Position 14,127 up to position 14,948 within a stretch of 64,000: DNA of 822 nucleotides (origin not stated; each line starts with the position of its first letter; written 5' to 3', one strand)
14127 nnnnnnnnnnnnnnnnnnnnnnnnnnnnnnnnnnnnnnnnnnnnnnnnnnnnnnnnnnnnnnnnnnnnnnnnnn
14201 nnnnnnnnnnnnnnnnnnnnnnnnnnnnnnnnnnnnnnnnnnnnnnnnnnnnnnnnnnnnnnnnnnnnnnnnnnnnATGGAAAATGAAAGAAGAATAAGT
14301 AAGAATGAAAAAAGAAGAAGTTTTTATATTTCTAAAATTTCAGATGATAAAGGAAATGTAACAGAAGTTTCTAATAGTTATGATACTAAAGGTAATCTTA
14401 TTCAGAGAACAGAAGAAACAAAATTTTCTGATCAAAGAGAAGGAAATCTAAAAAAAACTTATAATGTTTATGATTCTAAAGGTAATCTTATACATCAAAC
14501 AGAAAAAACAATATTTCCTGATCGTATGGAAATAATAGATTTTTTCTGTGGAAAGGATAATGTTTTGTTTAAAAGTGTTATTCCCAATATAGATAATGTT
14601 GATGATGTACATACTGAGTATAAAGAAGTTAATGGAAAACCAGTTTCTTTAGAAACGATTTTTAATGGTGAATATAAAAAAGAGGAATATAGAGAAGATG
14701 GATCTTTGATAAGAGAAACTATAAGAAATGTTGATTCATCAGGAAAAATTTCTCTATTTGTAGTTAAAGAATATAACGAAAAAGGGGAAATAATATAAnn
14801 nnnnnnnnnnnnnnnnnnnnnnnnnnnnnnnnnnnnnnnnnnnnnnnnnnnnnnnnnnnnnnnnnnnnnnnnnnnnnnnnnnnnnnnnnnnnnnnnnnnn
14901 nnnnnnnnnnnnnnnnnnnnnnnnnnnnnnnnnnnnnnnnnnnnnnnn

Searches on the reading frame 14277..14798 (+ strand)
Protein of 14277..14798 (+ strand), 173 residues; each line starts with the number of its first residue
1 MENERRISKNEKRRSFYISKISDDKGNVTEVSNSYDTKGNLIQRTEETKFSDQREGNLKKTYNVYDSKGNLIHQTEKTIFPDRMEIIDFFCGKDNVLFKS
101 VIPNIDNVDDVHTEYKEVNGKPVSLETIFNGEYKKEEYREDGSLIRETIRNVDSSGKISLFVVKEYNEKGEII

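Call 12: search_protein_families(library=pfam, proteins=[window:14277-14798:+], max_evalue=0.001)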
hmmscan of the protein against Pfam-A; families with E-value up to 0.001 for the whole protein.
window:14277-14798:+ (173 aa): 0 families

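Call 38: search_protein_families(library=pfam, proteins=[window:14277-14798:+], max_evalue=0.1)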
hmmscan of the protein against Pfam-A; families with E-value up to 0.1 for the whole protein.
window:14277-14798:+ (173 aa): 3 families
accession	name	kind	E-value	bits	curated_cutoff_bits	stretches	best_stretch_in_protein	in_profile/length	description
PF12550.13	GCR1_C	-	0.033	14.9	23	0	102-127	4-29/80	Transcriptional activator of glycolytic enzymes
PF05593.20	RHS_repeat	-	0.059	14.2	22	0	35-46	1-12/38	RHS Repeat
PF11322.13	DUF3124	-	0.068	13.8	27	0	148-173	28-53/123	Protein of unknown function (DUF3124)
